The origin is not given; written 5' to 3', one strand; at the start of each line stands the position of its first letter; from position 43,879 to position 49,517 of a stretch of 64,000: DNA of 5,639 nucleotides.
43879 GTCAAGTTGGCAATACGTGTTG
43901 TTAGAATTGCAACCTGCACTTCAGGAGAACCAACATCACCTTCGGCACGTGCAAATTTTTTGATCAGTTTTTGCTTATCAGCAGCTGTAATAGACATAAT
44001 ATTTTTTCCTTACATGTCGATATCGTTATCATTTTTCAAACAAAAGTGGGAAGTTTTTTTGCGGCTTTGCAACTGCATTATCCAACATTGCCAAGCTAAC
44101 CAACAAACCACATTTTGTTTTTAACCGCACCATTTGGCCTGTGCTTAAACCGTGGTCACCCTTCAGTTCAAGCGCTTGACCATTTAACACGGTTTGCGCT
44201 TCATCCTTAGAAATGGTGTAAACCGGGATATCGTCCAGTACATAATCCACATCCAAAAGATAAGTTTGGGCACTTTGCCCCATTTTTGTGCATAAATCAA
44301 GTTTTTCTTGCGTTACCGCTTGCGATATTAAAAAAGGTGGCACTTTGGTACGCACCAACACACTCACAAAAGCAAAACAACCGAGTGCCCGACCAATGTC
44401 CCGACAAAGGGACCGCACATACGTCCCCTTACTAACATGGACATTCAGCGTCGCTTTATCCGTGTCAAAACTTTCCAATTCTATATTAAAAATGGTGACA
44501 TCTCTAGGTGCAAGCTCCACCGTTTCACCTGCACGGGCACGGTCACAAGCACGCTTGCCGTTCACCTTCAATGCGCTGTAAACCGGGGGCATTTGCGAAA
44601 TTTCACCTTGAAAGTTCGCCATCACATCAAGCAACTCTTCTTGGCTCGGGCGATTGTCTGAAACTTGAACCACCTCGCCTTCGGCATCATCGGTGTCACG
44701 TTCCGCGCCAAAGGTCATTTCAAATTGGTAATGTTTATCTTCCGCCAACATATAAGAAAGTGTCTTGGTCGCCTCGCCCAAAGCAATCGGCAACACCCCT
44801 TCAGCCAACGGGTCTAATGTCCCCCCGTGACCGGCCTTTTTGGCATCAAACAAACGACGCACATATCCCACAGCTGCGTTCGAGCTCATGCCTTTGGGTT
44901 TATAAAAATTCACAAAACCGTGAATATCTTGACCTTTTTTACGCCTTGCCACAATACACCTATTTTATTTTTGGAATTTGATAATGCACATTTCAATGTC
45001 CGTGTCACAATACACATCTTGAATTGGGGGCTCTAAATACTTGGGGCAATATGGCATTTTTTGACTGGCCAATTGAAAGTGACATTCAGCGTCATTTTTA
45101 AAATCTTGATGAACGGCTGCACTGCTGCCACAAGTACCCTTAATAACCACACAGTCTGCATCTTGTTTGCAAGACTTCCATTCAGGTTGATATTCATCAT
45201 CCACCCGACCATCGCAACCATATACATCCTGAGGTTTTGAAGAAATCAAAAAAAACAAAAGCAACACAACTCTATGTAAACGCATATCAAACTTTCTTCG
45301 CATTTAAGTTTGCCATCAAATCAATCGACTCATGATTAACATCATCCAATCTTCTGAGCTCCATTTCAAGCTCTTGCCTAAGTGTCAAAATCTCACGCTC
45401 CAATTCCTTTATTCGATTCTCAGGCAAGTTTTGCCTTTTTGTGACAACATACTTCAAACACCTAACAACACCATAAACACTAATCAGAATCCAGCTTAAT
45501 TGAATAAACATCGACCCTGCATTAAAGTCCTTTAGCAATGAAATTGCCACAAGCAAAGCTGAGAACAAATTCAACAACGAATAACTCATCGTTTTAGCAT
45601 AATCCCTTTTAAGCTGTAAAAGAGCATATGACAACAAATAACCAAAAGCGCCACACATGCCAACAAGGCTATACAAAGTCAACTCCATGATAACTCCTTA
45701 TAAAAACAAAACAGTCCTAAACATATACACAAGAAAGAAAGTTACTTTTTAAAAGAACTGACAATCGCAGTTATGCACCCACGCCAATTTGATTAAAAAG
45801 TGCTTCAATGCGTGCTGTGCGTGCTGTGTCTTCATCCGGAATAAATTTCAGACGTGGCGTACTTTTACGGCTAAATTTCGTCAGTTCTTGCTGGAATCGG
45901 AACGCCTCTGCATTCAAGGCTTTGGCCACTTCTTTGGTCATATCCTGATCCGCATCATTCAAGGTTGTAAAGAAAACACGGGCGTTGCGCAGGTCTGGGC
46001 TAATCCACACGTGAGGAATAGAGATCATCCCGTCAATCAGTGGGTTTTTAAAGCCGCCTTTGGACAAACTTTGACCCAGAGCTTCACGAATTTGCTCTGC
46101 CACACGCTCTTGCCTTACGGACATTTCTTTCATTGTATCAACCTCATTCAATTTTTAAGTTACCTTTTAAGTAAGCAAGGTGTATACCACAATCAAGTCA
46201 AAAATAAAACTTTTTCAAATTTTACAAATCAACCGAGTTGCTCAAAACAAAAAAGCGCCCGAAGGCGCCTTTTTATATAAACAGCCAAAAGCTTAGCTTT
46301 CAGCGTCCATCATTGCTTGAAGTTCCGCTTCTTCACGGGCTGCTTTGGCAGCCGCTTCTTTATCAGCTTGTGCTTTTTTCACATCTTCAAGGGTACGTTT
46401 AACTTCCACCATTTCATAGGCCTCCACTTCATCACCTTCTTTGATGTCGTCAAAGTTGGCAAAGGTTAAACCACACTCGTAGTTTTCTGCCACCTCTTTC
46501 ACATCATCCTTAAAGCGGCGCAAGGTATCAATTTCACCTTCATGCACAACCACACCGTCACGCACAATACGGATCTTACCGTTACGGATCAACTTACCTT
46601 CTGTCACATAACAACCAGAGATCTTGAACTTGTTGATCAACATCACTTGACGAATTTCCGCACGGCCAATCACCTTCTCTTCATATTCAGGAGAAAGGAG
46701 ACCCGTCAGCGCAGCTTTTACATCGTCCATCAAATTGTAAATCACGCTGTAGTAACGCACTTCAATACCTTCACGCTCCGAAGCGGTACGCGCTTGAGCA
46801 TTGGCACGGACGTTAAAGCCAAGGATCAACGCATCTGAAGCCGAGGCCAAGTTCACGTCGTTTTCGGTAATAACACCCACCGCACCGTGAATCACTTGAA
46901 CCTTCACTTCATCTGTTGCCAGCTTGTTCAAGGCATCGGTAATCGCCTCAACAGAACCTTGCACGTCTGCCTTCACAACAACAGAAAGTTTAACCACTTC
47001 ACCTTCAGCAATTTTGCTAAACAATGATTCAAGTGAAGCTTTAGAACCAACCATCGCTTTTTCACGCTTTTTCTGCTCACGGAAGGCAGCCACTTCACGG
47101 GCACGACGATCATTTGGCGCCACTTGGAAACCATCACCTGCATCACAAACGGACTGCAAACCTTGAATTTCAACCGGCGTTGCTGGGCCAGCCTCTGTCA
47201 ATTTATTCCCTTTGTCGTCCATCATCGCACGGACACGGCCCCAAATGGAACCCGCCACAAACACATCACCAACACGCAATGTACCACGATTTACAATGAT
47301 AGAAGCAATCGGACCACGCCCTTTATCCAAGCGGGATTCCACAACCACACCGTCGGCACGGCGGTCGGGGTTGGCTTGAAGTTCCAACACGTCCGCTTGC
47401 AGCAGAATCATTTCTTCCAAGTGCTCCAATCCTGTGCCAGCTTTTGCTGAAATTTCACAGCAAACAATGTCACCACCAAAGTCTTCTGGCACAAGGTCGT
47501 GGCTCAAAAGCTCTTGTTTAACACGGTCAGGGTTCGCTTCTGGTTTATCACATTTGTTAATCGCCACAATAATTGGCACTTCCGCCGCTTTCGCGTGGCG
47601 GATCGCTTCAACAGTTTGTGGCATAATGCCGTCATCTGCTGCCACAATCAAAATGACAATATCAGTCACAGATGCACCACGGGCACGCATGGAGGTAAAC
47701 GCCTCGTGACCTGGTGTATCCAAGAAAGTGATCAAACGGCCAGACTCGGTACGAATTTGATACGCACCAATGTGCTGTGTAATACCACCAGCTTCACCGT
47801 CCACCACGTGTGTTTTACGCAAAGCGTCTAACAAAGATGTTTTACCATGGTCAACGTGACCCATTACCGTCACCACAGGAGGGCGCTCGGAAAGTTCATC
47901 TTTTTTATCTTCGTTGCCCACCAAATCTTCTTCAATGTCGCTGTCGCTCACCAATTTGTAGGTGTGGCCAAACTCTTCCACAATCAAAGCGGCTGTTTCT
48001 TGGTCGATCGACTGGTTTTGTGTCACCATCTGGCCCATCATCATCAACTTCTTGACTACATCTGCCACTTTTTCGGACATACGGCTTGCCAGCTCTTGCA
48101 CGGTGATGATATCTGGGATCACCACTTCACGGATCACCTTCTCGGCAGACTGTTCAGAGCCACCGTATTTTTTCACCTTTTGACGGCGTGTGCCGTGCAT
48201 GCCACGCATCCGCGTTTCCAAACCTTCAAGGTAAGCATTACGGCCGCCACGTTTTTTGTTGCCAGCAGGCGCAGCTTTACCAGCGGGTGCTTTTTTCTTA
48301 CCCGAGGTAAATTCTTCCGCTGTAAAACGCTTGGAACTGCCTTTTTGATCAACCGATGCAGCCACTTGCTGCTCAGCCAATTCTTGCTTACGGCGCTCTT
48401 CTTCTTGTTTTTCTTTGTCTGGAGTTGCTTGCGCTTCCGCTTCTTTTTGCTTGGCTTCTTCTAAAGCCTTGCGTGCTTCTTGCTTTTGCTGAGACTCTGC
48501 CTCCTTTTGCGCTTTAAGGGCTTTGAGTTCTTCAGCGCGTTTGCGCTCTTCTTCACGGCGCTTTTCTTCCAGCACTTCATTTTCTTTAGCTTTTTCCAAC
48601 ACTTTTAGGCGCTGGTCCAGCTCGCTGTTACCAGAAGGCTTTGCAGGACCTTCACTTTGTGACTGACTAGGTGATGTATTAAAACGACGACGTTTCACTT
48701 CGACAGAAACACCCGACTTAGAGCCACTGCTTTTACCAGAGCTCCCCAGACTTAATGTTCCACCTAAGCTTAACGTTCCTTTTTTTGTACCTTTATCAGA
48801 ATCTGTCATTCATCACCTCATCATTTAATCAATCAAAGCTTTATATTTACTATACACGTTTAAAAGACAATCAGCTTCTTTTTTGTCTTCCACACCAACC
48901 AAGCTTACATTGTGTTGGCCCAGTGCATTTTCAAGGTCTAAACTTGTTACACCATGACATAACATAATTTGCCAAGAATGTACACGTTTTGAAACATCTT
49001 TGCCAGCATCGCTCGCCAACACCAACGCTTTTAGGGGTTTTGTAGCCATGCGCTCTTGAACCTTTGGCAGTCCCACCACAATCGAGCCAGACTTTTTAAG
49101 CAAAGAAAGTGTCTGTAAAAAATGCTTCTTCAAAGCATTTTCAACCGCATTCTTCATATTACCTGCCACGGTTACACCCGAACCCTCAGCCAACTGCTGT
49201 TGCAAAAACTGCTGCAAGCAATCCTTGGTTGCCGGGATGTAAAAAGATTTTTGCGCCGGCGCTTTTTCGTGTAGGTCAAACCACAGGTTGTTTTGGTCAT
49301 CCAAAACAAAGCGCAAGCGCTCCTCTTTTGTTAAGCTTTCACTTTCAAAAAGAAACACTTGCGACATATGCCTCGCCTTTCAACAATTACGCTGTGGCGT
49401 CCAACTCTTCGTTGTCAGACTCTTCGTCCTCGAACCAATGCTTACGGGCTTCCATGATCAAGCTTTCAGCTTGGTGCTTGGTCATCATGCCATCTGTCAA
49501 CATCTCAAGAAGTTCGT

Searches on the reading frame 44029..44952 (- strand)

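Call 86: search_protein_families(library=pfam, proteins=[window:44029-44952:-], max_evalue=0.0001)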
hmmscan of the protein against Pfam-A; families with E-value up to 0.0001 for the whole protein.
window:44029-44952:- (307 aa): 2 families
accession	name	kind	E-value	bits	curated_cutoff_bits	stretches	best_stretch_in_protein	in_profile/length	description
PF01509.24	TruB_N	-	5.2e-55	186.4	27.3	1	32-179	1-149/149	TruB family pseudouridylate synthase (N terminal domain)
PF16198.10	TruB_C_2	-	6.1e-10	39.5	29.3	1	180-232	1-58/66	tRNA pseudouridylate synthase B C-terminal domain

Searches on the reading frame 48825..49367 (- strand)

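Call 48: search_protein_families(library=pfam, proteins=[window:48825-49367:-], max_evalue=0.001)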
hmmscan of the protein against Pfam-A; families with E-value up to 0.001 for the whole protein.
window:48825-49367:- (180 aa): 1 family
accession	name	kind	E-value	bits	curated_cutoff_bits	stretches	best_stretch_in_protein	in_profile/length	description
PF04296.18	YlxR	-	0.00038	20.7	26.9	0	10-59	8-57/75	Protein of unknown function (DUF448)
